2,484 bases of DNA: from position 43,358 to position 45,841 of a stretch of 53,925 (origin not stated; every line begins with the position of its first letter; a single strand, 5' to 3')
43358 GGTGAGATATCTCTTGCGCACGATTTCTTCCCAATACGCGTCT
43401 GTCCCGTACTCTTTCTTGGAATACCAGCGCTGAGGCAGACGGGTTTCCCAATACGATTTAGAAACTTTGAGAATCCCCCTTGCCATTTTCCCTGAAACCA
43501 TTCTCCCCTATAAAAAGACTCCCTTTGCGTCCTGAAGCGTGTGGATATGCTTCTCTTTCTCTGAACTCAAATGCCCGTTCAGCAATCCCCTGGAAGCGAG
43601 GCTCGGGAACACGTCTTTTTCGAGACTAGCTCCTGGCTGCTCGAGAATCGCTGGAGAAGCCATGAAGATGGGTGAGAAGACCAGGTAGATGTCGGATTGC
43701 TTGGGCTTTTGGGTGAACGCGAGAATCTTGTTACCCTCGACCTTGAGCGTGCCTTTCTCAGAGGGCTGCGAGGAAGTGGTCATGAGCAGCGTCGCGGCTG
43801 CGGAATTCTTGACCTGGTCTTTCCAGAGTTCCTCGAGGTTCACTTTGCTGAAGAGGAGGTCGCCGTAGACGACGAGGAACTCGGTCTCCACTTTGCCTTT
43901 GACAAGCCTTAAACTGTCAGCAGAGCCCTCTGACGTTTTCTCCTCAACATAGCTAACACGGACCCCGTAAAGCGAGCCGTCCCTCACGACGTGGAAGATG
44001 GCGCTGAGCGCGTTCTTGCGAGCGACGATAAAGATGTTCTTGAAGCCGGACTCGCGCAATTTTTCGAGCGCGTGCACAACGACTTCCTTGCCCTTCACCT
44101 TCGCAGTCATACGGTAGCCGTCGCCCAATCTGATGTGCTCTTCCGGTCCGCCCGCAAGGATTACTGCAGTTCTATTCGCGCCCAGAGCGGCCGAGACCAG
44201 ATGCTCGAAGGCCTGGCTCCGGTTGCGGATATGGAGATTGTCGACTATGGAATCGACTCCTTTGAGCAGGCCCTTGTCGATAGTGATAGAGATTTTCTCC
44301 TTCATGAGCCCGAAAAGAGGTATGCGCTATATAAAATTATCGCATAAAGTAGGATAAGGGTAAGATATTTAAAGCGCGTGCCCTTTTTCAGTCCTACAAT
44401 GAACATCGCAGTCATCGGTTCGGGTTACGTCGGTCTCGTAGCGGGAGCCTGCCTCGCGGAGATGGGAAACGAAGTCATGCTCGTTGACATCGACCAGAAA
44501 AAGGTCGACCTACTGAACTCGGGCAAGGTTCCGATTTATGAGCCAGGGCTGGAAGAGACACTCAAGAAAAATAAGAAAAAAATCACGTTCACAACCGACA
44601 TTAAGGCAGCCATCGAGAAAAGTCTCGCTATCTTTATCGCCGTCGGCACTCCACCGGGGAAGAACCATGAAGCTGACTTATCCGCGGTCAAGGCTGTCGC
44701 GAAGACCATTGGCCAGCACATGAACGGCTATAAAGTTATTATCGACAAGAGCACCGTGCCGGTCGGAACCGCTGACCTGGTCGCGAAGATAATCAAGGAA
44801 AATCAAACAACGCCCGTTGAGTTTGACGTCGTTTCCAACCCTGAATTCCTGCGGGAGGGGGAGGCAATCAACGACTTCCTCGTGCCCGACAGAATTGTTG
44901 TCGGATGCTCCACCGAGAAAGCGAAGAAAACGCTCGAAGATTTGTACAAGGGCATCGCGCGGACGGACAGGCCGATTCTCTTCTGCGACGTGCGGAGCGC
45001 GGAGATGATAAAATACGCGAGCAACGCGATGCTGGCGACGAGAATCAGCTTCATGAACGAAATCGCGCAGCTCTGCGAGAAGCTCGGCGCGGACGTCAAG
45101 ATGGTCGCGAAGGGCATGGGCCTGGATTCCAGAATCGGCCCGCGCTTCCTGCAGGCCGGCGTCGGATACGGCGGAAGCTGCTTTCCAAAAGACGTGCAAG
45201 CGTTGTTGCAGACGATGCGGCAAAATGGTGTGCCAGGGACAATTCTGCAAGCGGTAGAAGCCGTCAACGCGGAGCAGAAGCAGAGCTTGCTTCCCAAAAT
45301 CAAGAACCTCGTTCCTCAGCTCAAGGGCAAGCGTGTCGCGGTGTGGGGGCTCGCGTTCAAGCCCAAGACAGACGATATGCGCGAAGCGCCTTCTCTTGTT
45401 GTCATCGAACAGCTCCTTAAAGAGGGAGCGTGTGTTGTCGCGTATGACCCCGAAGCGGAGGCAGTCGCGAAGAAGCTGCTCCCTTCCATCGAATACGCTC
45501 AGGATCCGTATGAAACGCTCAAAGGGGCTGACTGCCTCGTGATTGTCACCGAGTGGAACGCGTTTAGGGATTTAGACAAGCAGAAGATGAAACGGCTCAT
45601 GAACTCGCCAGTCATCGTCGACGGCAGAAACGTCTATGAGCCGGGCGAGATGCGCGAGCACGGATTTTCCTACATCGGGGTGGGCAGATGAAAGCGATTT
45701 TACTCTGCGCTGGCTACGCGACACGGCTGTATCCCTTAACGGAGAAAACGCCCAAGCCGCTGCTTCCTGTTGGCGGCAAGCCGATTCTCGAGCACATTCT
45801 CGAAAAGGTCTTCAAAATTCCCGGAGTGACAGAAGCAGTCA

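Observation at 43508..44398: RHH DNA-binding domain fused to a sugar-nucleotidyltransferase fold, divergent from the nucleotide-sugar operon: candidate NDP-sugar-sensing regulator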

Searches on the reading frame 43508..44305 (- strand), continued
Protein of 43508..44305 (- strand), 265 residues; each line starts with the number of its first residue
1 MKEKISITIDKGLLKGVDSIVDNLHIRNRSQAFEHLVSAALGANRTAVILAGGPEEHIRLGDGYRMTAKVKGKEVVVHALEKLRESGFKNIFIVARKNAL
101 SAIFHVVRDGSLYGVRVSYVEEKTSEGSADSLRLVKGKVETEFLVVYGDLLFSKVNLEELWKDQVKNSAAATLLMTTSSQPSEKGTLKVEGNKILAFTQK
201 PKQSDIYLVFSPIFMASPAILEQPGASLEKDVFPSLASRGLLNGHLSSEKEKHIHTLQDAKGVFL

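Call 56: find_encoding_contigs(protein=P0376, flank=4000, max_places=1)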
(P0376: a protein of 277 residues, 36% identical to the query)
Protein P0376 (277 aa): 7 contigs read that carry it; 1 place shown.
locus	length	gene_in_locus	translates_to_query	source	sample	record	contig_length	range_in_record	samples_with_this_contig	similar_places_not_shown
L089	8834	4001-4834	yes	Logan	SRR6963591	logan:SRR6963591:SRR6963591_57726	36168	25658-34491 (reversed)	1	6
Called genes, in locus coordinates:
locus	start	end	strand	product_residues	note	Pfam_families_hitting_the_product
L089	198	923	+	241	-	PF01261:AP_endonuc_2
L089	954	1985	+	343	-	-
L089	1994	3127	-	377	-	PF00579:tRNA-synt_1b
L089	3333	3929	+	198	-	-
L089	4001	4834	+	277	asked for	PF00483:NTP_transferase, PF12804:NTP_transf_3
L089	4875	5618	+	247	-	PF02535:Zip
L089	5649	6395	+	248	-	PF02535:Zip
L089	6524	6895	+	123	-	PF17253:DUF5320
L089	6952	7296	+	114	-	PF02001:DUF134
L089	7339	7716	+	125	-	PF02579:Nitro_FeMo-Co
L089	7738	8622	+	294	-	PF01656:CbiA, PF02374:ArsA_ATPase (weak), PF10609:ParA, PF13614:AAA_31 (weak), PF00037:Fer4 (weak), PF14697:Fer4_21 (weak), PF12838:Fer4_7 (weak), PF12837:Fer4_6 (weak), +7 more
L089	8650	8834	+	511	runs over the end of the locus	-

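Call 57: find_encoding_contigs(protein=P0272, flank=4000, max_places=1)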
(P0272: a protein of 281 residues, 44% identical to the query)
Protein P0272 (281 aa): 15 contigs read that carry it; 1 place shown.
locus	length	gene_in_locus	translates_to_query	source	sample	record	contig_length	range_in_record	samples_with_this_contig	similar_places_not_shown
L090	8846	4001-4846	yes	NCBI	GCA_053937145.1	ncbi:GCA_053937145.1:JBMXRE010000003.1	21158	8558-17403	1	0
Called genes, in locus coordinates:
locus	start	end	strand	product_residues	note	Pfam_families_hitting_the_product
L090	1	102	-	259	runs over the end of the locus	PF01138:RNase_PH, PF03725:RNase_PH_C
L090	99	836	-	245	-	PF01138:RNase_PH, PF03725:RNase_PH_C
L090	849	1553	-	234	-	PF14382:ECR1_N (weak), PF22625:ECR1_N_2, PF21266:S1_RRP4 (weak), PF00013:KH_1 (weak), PF15985:KH_6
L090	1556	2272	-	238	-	PF01172:SBDS_N, PF09377:SBDS_domain_II, PF20268:SBDS_C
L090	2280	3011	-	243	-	PF10584:Proteasome_A_N, PF00227:Proteasome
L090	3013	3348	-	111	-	PF01900:RNase_P_Rpp14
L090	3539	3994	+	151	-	-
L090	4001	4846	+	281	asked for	PF00483:NTP_transferase, PF12804:NTP_transf_3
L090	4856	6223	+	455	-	PF02878:PGM_PMM_I, PF02879:PGM_PMM_II, PF02880:PGM_PMM_III, PF00408:PGM_PMM_IV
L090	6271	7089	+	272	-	PF13623:SurA_N_2, PF13624:SurA_N_3, PF09312:SurA_N (weak)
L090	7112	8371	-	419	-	PF01751:Toprim, PF13155:Toprim_2, PF13662:Toprim_4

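Call 64: list_cluster_members(proteins=[P0125, P0129, P0138, P0140, P0146, P0151, P0172, P0194, P0245, P0270])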
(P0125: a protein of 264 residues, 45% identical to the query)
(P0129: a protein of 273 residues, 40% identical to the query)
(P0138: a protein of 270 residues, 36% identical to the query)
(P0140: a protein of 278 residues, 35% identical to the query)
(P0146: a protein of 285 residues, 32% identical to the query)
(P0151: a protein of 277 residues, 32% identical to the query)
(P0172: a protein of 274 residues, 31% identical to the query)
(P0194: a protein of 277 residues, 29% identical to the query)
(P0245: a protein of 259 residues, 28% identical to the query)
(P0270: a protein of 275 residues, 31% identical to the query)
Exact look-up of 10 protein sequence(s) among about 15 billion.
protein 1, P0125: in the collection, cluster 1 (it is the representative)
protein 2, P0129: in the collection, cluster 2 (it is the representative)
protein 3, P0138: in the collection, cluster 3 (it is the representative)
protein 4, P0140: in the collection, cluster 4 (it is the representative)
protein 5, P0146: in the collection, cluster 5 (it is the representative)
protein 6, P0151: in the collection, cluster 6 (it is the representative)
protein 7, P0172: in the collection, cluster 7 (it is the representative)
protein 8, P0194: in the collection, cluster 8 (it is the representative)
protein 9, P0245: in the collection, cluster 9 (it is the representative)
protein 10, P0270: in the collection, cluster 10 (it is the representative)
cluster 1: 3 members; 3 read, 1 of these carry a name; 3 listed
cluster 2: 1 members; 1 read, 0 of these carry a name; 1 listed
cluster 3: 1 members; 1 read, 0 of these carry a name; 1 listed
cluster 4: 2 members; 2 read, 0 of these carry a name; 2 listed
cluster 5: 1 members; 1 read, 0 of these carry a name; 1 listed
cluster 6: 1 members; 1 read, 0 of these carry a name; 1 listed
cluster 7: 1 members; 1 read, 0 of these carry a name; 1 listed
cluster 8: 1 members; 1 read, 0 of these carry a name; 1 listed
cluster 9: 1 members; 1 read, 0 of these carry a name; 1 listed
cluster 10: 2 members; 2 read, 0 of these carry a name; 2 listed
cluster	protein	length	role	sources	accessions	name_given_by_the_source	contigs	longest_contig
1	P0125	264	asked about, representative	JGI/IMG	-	-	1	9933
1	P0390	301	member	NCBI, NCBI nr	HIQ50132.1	MAG TPA: hypothetical protein EYH56_02970 [Nanoarchaeota archaeon] | hypothetical protein [Nanoarchaeota archaeon]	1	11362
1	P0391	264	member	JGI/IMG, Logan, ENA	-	-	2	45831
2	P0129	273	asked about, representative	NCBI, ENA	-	-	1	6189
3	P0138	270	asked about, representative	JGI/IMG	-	-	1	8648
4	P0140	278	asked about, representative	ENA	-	-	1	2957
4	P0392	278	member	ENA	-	-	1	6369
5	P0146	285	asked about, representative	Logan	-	-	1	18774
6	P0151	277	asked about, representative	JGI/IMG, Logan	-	-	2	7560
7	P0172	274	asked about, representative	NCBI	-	-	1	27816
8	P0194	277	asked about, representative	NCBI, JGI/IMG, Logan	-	-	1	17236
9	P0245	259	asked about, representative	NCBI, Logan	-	-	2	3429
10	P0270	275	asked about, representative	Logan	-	-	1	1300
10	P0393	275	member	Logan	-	-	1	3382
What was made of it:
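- Tried and rejected: This was almost uninformative, giving a single 'Nanoarchaeota' name (call 64).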

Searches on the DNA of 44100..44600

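Call 59: search_rna_families(source=window, start=44100, end=44600, threshold=evalue, max_evalue=1)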
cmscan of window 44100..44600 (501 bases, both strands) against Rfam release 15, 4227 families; matches with E-value up to 1: 1.
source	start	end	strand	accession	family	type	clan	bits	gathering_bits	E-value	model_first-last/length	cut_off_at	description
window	44322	44377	-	RF01613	ceN109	Gene; snRNA; snoRNA; CD-box;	-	17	52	0.48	1-67/67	no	Nematode snoRNA ceN109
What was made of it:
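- Tried and rejected: There is no credible Rfam match: the only hit is a nematode snoRNA at E=0.48 (call 59).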

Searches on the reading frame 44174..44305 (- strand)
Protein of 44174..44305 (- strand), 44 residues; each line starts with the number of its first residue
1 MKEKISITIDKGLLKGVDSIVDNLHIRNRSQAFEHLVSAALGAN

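Call 48: search_solved_structures(query=A4, max_evalue=1, show_alignments=3)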
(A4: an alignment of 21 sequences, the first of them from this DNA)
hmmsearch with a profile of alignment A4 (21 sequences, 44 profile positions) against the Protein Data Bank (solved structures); distinct sequences matched with E-value up to 1: 17.
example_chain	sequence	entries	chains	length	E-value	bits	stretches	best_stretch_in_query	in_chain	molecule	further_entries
1q5v_A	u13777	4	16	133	6.2e-09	38.6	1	2-43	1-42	Nickel responsive regulator | Nickel-responsive regulator | Nickel-responsive regulatory protein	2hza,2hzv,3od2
2bj1_A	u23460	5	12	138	1e-06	31.6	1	4-41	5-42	NICKEL RESPONSIVE REGULATOR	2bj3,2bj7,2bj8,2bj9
8u12_A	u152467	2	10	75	0.00035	23.4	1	2-18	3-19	Antitoxin Rv0298 | Antitoxin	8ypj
4p78_A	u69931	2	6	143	0.00063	22.6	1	4-40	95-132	HicB3 antitoxin | Antitoxin HicB3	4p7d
2wvb_A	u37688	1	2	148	0.0052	19.7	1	4-41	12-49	PUTATIVE NICKEL-RESPONSIVE REGULATOR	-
2wvd_A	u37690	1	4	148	0.0053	19.6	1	4-41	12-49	PUTATIVE NICKEL-RESPONSIVE REGULATOR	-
2ca9_A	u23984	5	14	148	0.0054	19.6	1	4-41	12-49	PUTATIVE NICKEL-RESPONSIVE REGULATOR | nickel-responsive regulator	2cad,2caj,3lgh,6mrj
3pht_A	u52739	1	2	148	0.0054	19.6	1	4-41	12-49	Putative nickel-responsive regulator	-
2wvc_A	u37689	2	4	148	0.0054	19.6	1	4-41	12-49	PUTATIVE NICKEL-RESPONSIVE REGULATOR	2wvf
2wve_A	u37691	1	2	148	0.0054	19.6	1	4-41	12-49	PUTATIVE NICKEL-RESPONSIVE REGULATOR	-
1b01_A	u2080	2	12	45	0.043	16.7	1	1-20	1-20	TRANSCRIPTIONAL REPRESSOR COPG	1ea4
2cpg_A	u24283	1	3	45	0.043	16.7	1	1-20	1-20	TRANSCRIPTIONAL REPRESSOR COPG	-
9evs_1H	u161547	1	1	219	0.33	13.9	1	18-30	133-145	bL9m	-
9gyt_1H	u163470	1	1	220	0.34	13.9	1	18-30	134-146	bL9m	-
6xyw_Ag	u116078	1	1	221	0.51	13.3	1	18-30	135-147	Ribosomal protein L9/RNase H1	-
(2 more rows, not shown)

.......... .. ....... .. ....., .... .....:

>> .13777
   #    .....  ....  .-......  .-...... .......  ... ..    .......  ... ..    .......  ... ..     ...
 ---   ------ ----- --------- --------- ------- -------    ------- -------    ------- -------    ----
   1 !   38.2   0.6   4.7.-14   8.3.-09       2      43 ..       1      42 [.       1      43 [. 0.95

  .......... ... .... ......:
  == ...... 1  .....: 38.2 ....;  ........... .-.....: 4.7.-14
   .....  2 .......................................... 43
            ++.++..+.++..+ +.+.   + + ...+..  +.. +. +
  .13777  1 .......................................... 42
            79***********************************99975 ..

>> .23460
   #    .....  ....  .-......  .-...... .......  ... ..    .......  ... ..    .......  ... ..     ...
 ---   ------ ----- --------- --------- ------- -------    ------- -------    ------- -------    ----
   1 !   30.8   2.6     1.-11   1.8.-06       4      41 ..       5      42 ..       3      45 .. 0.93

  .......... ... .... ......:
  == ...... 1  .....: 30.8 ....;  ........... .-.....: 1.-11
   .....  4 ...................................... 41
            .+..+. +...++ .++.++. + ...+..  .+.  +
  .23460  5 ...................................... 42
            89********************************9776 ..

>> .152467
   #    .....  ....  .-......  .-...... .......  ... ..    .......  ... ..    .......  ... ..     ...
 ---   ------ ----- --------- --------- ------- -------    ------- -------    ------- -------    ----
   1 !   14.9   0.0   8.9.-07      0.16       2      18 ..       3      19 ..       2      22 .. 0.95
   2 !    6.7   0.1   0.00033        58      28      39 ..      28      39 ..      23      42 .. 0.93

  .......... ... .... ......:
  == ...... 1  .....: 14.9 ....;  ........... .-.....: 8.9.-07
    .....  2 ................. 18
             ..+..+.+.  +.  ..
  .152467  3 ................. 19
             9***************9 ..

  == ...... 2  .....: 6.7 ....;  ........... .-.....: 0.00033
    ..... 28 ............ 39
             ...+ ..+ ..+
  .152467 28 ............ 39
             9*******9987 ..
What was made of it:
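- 44180..44305 (-): NikR-like ribbon-helix-helix domain (aa 1-42). Beta-strand is K-I-S-I-T-I, with K4, S6 and T8 invariant; the R-N-R-S turn precedes helix 2. Profile hit to NikR RHH, E=6e-9 (call 48).
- Closest known: NikR. Same: It has the closest RHH sequence match (E=6e-9, call 48).
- Checked: A profile of the N-termini of 21 family members hits the RHH domains of E. coli NikR (E=6e-9) and P. horikoshii NikR (E=1e-6) (call 48).
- The N-terminal profile matches NikR RHH domains at E=6e-9 (call 48).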

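Call 49: search_protein_families(library=pfam, alignment_id=A4, max_evalue=0.1)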
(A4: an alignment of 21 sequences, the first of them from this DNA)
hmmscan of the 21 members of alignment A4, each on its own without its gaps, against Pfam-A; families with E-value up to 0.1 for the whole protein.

A. member 1, seq(44 aa): 1 family
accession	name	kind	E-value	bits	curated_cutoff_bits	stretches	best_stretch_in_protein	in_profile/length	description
PF01402.27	RHH_1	-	0.0029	18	20.5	1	5-41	2-37/39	Ribbon-helix-helix protein, copG family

B. families by the number of members that match (of 21 scanned): 10 families
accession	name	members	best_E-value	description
PF01402.27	RHH_1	19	1.2e-06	Ribbon-helix-helix protein, copG family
PF15919.11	HicB_lk_antitox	10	0.00077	HicB_like antitoxin of bacterial toxin-antitoxin system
PF19891.5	DUF6364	4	0.00067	Family of unknown function (DUF6364)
PF17723.7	RHH_8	1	3.8e-07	Ribbon-Helix-Helix transcriptional regulator family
PF07878.17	RHH_5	1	0.019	CopG-like RHH_1 or ribbon-helix-helix domain, RHH_5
PF23434.1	DUF7120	1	0.027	Family of unknown function (DUF7120)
PF18581.7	SYCP2_ARLD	1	0.033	Synaptonemal complex 2 armadillo-repeat-like domain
PF19807.5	DUF6290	1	0.035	Family of unknown function (DUF6290)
PF20439.3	SpoIVA_C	1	0.071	Sporulation stage IV protein A, C-terminal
PF07362.18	CcdA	1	0.073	Post-segregation antitoxin CcdA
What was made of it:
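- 44180..44305 (-): 19 of 21 members hit RHH_1 (call 49).
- Checked: 19 of the 21 members hit RHH_1 (call 49).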

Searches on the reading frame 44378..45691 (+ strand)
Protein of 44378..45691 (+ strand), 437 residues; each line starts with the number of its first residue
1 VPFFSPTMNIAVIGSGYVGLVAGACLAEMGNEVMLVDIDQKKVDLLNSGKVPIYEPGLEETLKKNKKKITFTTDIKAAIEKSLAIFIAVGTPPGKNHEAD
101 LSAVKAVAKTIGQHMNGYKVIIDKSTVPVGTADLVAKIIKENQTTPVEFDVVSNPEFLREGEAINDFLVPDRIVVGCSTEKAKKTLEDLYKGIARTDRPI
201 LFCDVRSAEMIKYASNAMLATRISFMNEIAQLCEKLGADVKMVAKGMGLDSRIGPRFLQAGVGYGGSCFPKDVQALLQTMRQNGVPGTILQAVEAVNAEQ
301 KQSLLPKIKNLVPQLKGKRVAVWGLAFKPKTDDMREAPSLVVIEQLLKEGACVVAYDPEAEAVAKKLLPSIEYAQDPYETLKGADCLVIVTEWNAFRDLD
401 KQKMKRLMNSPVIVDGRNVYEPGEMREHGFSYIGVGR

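Call 3: search_protein_families(library=pfam, proteins=[window:44378-45691:+], max_evalue=0.1)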
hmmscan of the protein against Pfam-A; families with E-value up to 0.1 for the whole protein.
window:44378-45691:+ (437 aa): 22 families
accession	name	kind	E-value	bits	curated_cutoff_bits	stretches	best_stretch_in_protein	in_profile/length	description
PF03721.20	UDPG_MGDP_dh_N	-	7.6e-67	225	27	1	8-189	1-187/187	UDP-glucose/GDP-mannose dehydrogenase family, NAD binding domain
PF00984.24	UDPG_MGDP_dh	-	1.2e-39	134.7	25.4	1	206-298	1-93/94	UDP-glucose/GDP-mannose dehydrogenase family, central domain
PF03720.21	UDPG_MGDP_dh_C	-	2.5e-38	131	30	1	321-422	1-103/103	UDP-glucose/GDP-mannose dehydrogenase family, UDP binding domain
PF01210.29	NAD_Gly3P_dh_N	-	1.1e-07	32.4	23.1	1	9-160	1-139/158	NAD-dependent glycerol-3-phosphate dehydrogenase N-terminus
PF03446.21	NAD_binding_2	-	3.1e-07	31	21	1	9-151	1-119/161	NAD binding domain of 6-phosphogluconate dehydrogenase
PF02558.23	ApbA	-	5.6e-06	26.5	22.2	1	10-89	1-74/150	Ketopantoate reductase PanE/ApbA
PF02737.24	3HCDH_N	-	0.00033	21.1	22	1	9-82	1-80/180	3-hydroxyacyl-CoA dehydrogenase, NAD binding domain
PF07992.20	Pyr_redox_2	-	0.00037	20.5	26.1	1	9-81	144-212/291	Pyridine nucleotide-disulphide oxidoreductase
PF00070.33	Pyr_redox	-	0.0006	20.7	22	1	9-39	1-31/82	Pyridine nucleotide-disulphide oxidoreductase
PF01266.30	DAO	-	0.0011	19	27.9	1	10-37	2-29/353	FAD dependent oxidoreductase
PF01262.27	AlaDh_PNT_C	-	0.0027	17.6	23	1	9-62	30-79/214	Alanine dehydrogenase/PNT, C-terminal domain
PF01494.25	FAD_binding_3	-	0.003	17.3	22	1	9-44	3-38/349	FAD binding domain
PF03807.23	F420_oxidored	-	0.0039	18.2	21.6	0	343-415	15-90/94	NADP oxidoreductase coenzyme F420-dependent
PF14833.11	NAD_binding_11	-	0.0054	17.4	30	0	208-244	3-39/122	NAD-binding of NADP-dependent 3-hydroxyisobutyrate dehydrogenase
PF13450.12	NAD_binding_8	-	0.007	17.1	21.9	1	12-38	1-27/68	NAD(P)-binding Rossmann-like domain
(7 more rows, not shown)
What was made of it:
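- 44399..45691 (+): ugd, UDP-glucose 6-dehydrogenase, first gene of the divergent operon. Pfam in call 3.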

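Call 53: search_protein_families(library=ncbifam, proteins=[window:44399-45691:+], max_evalue=0.00001)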
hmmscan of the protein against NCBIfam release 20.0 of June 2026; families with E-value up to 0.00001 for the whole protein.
window:44399-45691:+ (430 aa): 9 families
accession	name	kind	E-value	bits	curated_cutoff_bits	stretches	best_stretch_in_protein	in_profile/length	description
NF047673.2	TeichurnBiosyTuaD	equivalog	5.9e-167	556.2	700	1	2-430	3-431/439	UDP-glucose 6-dehydrogenase TuaD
TIGR03026.1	NDP-sugDHase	subfamily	7e-146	486.2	189.8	1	1-411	1-413/413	nucleotide sugar dehydrogenase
NF041297.1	UDPGDh_AglM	equivalog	6.4e-124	414.1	670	1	1-417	1-421/429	UDP-glucose 6-dehydrogenase AglM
NF040825.1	UDPMaNacDH_Arch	equivalog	1e-55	189.3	750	1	1-430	1-415/418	UDP-N-acetyl-D-mannosamine dehydrogenase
NF008286.0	PRK11064.1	equivalog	3.3e-51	174.2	459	1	2-411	5-417/420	UDP-N-acetyl-D-mannosamine dehydrogenase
NF011631.0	PRK15057.1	equivalog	5.3e-51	173.9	757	1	1-352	1-338/388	UDP-glucose 6-dehydrogenase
NF011729.0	PRK15182.1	equivalog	7e-17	61.3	592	1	2-356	8-360/425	Vi polysaccharide biosynthesis UDP-N-acetylglucosamine C-6 dehydrogenase TviB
NF000942.0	PRK00094.1-4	subfamily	2.6e-08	33.4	257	1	1-183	3-169/334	NAD(P)H-dependent glycerol-3-phosphate dehydrogenase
NF000941.0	PRK00094.1-3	equivalog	7.4e-08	32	423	1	2-152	3-142/336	NAD(P)H-dependent glycerol-3-phosphate dehydrogenase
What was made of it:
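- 44399..45691 (+): TuaD/AglM-like, 556 and 414 bits (call 53).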
